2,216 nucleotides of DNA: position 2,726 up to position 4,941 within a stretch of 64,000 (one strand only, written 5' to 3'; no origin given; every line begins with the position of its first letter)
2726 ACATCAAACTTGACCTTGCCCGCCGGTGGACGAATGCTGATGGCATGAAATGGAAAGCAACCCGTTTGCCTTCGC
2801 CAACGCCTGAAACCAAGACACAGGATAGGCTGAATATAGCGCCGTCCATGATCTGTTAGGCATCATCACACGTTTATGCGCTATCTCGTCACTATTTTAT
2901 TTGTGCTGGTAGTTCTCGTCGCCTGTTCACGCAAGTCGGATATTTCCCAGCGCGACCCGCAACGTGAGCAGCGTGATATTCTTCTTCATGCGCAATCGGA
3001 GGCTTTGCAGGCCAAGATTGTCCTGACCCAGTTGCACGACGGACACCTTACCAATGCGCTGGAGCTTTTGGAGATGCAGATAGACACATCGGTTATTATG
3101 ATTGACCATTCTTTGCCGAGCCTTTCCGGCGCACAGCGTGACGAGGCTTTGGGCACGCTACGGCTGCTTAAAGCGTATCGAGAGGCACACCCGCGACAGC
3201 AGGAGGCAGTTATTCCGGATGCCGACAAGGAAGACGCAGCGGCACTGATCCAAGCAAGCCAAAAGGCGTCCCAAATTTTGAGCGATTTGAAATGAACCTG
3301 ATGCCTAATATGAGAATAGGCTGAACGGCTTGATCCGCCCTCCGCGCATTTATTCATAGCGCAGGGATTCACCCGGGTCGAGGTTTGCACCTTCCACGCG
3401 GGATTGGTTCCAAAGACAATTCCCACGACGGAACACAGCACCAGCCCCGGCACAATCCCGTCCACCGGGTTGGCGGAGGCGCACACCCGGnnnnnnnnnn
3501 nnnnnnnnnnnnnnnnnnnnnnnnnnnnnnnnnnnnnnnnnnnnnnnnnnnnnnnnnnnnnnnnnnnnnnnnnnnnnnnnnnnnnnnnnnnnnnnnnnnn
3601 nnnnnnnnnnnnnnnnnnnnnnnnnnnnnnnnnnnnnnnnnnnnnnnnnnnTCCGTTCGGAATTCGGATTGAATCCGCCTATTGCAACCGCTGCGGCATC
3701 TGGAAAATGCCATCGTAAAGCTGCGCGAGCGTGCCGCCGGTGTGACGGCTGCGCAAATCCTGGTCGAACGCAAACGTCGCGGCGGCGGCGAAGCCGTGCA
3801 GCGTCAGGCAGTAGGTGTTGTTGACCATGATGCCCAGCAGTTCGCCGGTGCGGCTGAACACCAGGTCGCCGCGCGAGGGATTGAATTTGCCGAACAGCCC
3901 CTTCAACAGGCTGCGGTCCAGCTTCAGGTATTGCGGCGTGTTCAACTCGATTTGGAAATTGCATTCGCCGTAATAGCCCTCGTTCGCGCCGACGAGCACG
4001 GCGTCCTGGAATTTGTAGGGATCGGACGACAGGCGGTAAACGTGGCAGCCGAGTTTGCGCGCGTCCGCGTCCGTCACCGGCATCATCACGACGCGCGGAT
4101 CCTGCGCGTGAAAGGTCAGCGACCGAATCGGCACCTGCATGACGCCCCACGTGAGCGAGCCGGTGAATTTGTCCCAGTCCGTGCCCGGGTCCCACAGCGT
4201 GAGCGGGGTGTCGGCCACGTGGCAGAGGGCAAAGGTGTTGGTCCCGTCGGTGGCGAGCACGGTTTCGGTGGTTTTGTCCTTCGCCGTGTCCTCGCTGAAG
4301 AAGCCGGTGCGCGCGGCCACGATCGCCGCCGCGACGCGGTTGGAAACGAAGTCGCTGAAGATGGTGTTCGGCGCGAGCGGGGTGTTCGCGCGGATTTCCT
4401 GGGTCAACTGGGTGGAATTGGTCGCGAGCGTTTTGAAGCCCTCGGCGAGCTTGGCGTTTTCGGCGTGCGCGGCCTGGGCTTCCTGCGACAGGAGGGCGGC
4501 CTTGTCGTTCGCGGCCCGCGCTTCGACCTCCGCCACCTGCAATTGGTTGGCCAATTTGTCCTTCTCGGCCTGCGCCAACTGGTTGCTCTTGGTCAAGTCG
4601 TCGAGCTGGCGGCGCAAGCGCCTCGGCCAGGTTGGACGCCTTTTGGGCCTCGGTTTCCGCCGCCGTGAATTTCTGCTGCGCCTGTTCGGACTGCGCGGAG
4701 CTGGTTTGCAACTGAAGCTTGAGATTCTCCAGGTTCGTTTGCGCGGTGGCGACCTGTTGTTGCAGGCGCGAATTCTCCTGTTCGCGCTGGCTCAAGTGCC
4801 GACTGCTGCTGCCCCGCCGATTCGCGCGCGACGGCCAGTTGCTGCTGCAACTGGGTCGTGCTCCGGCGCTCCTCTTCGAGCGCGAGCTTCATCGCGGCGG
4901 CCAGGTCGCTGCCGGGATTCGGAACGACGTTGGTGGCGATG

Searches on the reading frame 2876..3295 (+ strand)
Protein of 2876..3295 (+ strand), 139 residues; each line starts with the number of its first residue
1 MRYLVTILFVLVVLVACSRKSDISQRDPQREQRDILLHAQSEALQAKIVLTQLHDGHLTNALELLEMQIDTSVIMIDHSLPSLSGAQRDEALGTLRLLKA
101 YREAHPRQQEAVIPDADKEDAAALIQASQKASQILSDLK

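Call 13: search_protein_families(library=pfam, proteins=[window:2876-3292:+], max_evalue=0.1)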
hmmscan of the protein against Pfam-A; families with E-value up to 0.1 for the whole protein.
window:2876-3292:+ (139 aa): 1 family
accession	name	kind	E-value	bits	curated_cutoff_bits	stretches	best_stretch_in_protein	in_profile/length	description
PF21772.2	CATIP_N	-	0.079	12.7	27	1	24-80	41-97/229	Ciliogenesis-associated TTC17-interacting protein, N-terminal domain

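Call 15: find_encoding_contigs(protein=window:2876-3295:+, flank=10000, max_places=10)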
Protein window:2876-3295:+ (139 aa): 1 contig read that carries it; 1 place shown.
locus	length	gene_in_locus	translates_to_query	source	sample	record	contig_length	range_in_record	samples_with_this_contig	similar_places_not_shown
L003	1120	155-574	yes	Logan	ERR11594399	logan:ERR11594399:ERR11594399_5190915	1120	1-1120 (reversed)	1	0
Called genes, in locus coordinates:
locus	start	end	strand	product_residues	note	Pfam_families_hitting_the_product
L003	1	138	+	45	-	?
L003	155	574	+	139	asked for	-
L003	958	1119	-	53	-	?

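Call 30: search_protein_families(library=padloc, proteins=[window:2876-3292:+], max_evalue=0.01)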
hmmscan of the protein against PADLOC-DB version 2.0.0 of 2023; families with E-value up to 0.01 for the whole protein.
window:2876-3292:+ (139 aa): 0 families

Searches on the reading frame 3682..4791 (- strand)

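Call 13: search_protein_families(library=pfam, proteins=[window:3682-4617:-], max_evalue=0.1)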
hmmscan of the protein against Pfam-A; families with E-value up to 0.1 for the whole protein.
window:3682-4617:- (312 aa): 3 families
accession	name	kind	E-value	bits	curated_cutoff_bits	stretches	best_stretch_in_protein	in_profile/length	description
PF15768.10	CC190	-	0.027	14.9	27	1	3-127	44-163/270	Coiled-coil domain-containing protein 190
PF20467.3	MmeI_C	-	0.038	14.7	27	0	287-312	18-42/83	MmeI, C-terminal domain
PF19541.4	DUF6065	-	0.08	12.8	26.6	0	146-201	125-179/236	Family of unknown function (DUF6065)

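Call 47: search_protein_families(library=pfam, proteins=[window:3682-4791:-], max_evalue=0.0001)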
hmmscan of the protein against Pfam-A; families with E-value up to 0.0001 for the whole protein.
window:3682-4791:- (370 aa): 0 families
